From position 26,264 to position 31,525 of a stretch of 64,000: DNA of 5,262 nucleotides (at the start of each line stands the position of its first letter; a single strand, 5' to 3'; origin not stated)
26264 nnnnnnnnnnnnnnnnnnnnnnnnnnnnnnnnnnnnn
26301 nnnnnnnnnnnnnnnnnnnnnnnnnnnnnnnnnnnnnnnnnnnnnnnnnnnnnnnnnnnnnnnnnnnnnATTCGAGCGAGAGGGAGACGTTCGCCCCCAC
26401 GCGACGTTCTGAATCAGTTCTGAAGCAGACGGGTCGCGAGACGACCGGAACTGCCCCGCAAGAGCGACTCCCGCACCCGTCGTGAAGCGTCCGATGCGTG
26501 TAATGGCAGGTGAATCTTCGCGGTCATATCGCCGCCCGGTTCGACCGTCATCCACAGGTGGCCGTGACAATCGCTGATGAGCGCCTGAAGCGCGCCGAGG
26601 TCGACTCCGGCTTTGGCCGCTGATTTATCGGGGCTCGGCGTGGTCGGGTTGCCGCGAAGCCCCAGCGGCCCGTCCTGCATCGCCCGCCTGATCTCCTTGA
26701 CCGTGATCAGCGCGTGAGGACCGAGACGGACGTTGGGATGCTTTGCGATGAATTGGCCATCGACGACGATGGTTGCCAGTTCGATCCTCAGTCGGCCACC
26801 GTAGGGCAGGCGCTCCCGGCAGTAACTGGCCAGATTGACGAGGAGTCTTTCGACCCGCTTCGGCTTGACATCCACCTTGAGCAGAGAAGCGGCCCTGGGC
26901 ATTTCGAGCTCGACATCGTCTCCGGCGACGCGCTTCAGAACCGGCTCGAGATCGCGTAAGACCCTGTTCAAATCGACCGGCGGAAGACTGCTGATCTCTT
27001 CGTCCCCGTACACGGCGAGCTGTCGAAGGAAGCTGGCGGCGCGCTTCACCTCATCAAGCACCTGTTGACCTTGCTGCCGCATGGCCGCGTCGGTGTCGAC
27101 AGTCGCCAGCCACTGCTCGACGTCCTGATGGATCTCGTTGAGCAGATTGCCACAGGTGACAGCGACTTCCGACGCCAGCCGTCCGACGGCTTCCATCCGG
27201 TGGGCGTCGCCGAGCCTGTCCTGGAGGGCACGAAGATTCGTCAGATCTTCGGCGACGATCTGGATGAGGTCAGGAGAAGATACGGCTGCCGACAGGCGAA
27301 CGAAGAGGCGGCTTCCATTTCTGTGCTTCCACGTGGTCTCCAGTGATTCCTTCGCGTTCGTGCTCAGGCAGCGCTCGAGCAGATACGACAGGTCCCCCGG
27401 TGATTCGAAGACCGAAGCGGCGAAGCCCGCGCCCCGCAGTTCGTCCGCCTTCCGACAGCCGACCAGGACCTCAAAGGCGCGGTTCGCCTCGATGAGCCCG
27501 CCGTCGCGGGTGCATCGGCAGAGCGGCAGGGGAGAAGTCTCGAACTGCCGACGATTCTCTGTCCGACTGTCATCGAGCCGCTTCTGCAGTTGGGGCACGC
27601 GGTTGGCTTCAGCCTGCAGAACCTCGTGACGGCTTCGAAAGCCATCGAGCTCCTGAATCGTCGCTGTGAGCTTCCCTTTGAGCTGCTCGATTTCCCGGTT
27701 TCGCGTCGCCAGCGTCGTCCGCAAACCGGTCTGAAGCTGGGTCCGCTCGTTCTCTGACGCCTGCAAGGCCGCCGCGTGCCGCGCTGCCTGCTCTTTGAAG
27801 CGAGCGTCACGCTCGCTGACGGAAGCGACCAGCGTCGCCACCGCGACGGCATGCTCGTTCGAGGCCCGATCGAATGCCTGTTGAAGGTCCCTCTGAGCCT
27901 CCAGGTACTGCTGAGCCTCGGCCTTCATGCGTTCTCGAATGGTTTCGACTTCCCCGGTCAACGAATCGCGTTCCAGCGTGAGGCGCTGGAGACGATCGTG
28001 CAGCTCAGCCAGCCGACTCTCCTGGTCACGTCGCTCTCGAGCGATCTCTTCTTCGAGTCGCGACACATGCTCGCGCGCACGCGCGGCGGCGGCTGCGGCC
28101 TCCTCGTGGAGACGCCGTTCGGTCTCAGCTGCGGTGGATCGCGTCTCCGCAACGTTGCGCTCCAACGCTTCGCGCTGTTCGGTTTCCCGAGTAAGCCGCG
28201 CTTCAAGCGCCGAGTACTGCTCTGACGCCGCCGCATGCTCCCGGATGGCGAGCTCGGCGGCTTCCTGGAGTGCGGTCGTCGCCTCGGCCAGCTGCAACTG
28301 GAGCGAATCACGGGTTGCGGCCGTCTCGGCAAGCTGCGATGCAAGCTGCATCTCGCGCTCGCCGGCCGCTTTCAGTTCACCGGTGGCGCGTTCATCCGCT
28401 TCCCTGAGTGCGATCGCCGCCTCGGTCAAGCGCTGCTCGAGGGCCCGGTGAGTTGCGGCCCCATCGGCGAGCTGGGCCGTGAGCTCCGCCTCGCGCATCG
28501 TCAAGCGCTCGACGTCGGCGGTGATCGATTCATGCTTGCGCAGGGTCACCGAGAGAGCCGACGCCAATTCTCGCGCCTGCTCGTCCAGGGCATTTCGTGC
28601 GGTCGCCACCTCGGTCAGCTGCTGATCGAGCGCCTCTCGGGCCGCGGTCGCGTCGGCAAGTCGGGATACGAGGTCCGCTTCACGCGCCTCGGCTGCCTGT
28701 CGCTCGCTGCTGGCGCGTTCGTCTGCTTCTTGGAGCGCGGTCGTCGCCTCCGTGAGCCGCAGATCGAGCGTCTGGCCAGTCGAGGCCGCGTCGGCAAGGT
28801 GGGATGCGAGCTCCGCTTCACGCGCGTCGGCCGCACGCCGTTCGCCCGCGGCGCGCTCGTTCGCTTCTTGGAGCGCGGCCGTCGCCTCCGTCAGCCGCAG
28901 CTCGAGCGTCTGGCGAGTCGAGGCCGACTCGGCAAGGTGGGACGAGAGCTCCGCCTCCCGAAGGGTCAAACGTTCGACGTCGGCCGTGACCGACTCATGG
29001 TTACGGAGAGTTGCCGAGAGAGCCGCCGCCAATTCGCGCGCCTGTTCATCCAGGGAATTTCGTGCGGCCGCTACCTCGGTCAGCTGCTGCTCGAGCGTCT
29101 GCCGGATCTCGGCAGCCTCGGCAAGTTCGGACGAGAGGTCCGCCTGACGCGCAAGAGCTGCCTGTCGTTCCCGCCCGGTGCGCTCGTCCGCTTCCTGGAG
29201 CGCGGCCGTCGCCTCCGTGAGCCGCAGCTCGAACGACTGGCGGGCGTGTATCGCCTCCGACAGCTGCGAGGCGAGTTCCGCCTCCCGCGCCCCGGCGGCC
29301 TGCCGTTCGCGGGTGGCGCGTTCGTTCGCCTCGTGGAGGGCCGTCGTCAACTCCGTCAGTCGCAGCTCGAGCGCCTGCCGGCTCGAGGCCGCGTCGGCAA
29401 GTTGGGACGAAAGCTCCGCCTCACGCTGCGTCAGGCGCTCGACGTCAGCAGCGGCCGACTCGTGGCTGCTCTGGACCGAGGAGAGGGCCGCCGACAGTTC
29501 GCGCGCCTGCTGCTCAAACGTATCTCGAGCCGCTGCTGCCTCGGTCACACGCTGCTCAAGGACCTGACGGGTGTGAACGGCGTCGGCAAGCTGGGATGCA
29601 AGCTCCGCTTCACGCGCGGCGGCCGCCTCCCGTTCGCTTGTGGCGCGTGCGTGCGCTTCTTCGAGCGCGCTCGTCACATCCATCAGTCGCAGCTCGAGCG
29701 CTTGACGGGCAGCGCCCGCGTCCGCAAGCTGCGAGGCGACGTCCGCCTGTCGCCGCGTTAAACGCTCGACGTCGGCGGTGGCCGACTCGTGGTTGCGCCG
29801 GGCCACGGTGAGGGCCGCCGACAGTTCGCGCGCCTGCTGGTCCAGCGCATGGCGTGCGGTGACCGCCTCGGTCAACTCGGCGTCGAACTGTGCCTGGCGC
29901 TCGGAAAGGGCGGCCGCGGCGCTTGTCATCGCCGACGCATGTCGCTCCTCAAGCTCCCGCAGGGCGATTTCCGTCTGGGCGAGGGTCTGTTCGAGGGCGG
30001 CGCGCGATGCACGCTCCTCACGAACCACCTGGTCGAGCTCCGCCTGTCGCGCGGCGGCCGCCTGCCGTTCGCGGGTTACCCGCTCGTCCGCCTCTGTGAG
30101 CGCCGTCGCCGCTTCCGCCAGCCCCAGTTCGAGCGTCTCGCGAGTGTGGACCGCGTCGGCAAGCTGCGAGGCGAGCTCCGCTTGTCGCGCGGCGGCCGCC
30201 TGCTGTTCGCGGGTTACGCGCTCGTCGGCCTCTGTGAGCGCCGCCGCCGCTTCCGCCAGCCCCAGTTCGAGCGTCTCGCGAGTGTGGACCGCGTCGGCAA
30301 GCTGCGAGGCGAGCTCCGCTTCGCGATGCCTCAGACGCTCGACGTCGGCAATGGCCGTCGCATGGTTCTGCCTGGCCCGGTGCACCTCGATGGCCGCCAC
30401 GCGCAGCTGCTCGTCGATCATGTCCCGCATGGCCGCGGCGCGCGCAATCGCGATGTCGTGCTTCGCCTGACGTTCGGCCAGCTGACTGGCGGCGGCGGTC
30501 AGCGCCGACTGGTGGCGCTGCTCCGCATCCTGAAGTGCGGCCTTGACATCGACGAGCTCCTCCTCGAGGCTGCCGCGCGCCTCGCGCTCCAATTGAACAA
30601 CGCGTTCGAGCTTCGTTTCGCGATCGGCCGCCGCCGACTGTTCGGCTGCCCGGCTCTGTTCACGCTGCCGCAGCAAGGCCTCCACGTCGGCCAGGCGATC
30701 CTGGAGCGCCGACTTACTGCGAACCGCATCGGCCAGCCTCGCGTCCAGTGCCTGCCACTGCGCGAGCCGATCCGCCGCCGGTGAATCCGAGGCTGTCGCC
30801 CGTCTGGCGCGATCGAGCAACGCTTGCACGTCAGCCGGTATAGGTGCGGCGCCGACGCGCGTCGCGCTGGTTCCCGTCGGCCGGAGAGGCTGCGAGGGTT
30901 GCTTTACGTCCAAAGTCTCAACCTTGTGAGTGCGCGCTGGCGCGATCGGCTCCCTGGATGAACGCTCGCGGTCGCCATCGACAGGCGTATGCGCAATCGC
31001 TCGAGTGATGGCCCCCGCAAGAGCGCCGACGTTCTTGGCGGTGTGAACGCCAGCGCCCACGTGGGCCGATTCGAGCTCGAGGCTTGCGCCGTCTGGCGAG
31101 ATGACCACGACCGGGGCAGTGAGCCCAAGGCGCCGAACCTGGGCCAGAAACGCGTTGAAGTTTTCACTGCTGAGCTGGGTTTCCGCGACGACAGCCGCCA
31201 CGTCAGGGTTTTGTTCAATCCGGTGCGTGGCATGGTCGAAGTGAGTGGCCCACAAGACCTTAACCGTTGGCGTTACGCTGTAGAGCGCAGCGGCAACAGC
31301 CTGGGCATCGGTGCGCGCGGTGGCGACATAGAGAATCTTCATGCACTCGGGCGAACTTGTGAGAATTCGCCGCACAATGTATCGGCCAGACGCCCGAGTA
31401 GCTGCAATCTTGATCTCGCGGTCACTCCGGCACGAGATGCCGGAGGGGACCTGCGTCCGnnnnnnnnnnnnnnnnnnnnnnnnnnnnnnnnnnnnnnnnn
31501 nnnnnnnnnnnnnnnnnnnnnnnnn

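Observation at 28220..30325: Hierarchical tandem repeats in the coiled coil, with a very recent 138-bp duplication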

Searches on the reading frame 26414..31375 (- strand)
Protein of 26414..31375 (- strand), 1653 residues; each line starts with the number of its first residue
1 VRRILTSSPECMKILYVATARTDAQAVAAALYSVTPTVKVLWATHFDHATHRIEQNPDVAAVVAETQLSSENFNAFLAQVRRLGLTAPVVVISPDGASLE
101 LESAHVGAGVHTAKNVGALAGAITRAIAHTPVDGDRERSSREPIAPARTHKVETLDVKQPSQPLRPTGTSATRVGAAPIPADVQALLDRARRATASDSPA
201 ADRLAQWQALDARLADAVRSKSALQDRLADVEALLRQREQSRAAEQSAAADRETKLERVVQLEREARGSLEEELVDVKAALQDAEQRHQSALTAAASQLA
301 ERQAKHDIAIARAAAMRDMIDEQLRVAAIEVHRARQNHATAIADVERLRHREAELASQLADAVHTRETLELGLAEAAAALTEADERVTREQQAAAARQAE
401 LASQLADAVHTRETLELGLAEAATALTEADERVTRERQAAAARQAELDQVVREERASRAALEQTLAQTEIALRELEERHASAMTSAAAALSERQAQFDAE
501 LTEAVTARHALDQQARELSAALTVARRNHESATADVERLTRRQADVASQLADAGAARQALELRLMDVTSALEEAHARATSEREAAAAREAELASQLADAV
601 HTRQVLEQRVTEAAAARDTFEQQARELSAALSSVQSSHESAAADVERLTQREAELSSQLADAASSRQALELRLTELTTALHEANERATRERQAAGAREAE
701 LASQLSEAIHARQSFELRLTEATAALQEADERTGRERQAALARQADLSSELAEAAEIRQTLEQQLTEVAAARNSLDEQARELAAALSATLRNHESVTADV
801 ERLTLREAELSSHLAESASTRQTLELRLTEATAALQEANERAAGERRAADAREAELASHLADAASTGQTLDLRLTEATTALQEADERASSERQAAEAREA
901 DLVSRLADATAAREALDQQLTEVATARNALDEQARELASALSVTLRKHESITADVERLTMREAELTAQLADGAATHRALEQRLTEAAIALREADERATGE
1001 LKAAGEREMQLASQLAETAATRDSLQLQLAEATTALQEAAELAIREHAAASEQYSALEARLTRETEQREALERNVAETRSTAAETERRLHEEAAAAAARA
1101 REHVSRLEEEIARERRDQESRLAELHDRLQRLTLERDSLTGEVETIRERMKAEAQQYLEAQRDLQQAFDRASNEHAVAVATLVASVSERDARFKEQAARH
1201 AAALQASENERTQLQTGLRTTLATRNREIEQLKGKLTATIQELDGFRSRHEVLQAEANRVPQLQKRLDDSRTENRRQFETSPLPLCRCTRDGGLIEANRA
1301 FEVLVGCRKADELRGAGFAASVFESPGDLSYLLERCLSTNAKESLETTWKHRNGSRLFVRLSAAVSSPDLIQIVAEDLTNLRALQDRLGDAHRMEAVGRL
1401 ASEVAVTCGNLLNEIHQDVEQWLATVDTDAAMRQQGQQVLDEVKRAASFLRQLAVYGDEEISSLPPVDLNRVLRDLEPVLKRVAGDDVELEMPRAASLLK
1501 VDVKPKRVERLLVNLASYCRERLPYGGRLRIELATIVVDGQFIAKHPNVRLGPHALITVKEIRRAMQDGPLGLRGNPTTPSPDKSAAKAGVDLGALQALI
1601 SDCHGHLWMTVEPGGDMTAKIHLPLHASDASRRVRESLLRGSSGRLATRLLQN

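Call 4: search_protein_families(library=pfam, proteins=[window:26414-31375:-], max_evalue=0.1)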
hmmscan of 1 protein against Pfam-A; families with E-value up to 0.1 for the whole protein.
window:26414-31375:- (1653 aa): 3 families
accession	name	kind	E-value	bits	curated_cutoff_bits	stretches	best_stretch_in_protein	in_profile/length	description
PF00989.32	PAS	-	0.00099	19.5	22.6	1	1273-1364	2-94/113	PAS fold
PF13188.13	PAS_8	-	0.0016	18.7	21.8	1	1275-1313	4-38/65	PAS domain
PF13426.13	PAS_9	-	0.055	14.2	27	0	1289-1379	8-102/103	PAS domain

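Call 7: find_homologous_proteins(query=window:26414-31375:-, max_evalue=0.00001)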
Query window:26414-31375:- (1653 aa): 90 proteins with E <= 0.00001 among 8000 candidates.
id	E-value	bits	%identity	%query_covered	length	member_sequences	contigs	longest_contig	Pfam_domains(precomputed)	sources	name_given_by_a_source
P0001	0.0e+0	1952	56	75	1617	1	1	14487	-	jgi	jgi:hypothetical protein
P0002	0.0e+0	1121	50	66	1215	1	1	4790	-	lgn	-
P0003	1.6e-298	1012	46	64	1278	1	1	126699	-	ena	-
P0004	6.5e-291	987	36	98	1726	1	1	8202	-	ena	-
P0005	7.1e-291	987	38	88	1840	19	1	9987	-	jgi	-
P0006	2.2e-283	962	40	84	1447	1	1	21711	-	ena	-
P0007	5.4e-265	901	33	55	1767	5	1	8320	-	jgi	-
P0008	2.8e-262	892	42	74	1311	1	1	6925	PF13188.14,PF00989.32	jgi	jgi:PAS domain S-box-containing protein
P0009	4.4e-260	885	37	98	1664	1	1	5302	-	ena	-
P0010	3.6e-254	865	41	73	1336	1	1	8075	-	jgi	jgi:chromosome segregation ATPase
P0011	3.6e-254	865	40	82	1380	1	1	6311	PF27720.1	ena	-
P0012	1.3e-250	853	39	63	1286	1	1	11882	-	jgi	jgi:chromosome segregation ATPase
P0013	1.1e-247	844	37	68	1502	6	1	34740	PF13426.14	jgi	jgi:PAS domain S-box-containing protein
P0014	2.8e-246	839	43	63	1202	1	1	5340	-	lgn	-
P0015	4.8e-238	812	37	74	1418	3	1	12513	-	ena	-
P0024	3.0e-216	739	54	23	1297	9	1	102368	-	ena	-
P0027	1.9e-210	720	38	71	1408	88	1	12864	PF10473.15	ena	-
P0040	2.7e-189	650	50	24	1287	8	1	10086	PF04129.19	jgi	jgi:PAS domain S-box-containing protein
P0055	2.9e-160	554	40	55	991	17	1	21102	-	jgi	jgi:hypothetical protein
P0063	5.9e-151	523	39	54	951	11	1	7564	-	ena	-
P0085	3.1e-115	405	34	76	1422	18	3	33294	-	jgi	jgi:hypothetical protein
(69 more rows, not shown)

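Call 8: search_protein_families(library=ncbifam, proteins=[window:26414-31375:-], max_evalue=0.1)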
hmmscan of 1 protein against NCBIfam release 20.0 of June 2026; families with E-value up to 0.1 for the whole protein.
window:26414-31375:- (1653 aa): 8 families
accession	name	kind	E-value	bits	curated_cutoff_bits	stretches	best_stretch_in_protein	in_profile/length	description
NF046020.1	HisKinCckABruc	equivalog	1.3e-18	66.3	1000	1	1183-1634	256-716/868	cell cycle histidine kinase CckA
NF010076.0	PRK13557.1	subfamily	9.8e-12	44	631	1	1377-1562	143-332/540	histidine kinase famiy protein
TIGR02168.1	SMC_prok_B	equivalog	2.3e-07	29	567.35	4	742-1017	676-949/1181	chromosome segregation protein SMC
NF045487.1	ASRP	equivalog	6.6e-07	28.3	300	1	833-1172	121-459/593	archaea-specific SMC-related protein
TIGR04523.1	Mplasa_alph_rch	subfamily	1.1e-06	26.9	270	2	329-798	176-652/745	helix-rich protein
TIGR02169.1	SMC_prok_A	equivalog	1.6e-06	26.1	729.4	3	486-756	676-936/1165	chromosome segregation protein SMC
TIGR00229.1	sensory_box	domain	5e-05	23.4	22.9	1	1275-1386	8-124/126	PAS domain S-box protein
NF047466.1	hybrid_RR_LvrB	exception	0.0081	15.4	500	1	1384-1517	139-273/377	hybrid histidine kinase/response regulator LvrB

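Call 15: find_encoding_contigs(protein=window:26414-31342:-, flank=10000, max_places=6)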
Protein window:26414-31342:- (1642 aa): no gene with exactly this product is on record in the collection.

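Call 17: find_encoding_contigs(protein=P0001, flank=10000, max_places=3)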
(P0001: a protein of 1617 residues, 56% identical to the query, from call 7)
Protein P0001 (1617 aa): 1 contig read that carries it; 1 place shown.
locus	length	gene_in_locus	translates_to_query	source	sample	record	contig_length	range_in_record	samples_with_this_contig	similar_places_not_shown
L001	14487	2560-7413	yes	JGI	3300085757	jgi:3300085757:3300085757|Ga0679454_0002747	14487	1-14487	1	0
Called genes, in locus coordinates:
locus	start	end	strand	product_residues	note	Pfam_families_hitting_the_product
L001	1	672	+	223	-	?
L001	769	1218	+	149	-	PF14534:DUF4440, PF12680:SnoaL_2 (weak), PF13474:SnoaL_3 (weak)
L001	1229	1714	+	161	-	PF00903:Glyoxalase, PF13669:Glyoxalase_4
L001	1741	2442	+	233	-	PF03992:ABM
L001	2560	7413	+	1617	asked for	-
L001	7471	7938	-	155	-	PF14534:DUF4440, PF12680:SnoaL_2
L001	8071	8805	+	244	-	PF13618:Gluconate_2-dh3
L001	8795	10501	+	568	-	PF05199:GMC_oxred_C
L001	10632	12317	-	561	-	PF07969:Amidohydro_3, PF01979:Amidohydro_1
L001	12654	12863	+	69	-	-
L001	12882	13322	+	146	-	-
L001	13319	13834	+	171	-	PF07366:SnoaL (weak), PF12680:SnoaL_2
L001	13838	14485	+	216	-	?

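Call 53: list_cluster_members(proteins=[P0027, P0005, P0085, P0055, P0063, P0024, P0040])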
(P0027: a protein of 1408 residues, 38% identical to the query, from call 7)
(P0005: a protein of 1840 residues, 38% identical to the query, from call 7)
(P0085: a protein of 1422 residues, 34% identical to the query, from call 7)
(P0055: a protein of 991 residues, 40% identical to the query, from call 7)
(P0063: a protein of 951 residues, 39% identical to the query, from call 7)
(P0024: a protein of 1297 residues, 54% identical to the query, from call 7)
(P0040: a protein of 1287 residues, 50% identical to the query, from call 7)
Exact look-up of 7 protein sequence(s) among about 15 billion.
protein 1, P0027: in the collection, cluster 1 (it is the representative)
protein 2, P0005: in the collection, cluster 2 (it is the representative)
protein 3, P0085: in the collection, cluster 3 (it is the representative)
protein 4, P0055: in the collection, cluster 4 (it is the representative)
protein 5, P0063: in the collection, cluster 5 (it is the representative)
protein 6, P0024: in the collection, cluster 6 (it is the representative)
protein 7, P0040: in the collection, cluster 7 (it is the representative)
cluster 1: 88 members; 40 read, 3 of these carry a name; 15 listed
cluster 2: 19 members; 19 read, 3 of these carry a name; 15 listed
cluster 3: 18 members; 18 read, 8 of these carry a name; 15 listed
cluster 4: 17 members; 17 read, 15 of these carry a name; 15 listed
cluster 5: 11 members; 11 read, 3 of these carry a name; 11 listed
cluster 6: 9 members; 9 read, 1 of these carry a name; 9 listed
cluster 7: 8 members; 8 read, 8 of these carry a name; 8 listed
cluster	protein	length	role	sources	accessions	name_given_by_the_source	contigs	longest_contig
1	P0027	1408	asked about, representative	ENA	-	-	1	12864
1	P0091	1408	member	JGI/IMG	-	chromosome segregation ATPase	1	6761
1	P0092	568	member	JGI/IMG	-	PAS domain-containing protein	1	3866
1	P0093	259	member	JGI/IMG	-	hypothetical protein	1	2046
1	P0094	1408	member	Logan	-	-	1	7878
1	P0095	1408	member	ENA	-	-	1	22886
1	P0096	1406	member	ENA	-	-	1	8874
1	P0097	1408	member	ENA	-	-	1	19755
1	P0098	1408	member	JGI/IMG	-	-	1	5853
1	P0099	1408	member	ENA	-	-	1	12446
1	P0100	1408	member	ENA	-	-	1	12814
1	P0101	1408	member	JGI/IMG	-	-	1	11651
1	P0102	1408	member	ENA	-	-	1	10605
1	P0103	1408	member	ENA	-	-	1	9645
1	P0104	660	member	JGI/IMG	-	-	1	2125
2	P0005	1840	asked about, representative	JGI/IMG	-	-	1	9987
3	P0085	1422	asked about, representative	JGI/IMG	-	hypothetical protein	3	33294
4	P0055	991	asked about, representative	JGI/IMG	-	hypothetical protein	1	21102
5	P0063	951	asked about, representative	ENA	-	-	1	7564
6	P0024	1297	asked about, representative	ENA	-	-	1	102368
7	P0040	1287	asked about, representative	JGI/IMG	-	PAS domain S-box-containing protein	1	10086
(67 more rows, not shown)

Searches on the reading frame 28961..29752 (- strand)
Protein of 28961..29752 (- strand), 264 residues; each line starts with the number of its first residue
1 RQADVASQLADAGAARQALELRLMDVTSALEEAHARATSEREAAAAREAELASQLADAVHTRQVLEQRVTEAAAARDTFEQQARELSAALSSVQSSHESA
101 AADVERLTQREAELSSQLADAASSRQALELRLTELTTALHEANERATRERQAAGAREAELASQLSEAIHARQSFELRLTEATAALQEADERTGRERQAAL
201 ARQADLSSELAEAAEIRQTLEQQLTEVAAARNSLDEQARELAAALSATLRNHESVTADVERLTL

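Call 61: predict_structure(protein=window:28961-29752:-)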
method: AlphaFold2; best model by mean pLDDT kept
length: 264 residues; sequences in the alignment: 1
mean_pLDDT: 87.2   pTM: 0.36
mean pLDDT of the five models: 87.2, 87.1, 86.8, 83.1, 82.6
residues with pLDDT >= 90: 121; 70-90: 137; 50-70: 6; < 50: 0
segments of 3 or more residues with pLDDT < 50: none
pLDDT, mean of each block of 10 residues (from residue 1): 75 81 86 86 88 92 94 91 92 89 92 92 92 94 92 90 91 93 91 89 88 85 83 80 76 72 68
secondary structure, 60 per line:
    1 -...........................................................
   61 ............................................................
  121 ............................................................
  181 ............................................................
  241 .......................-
elements in order: H2-263
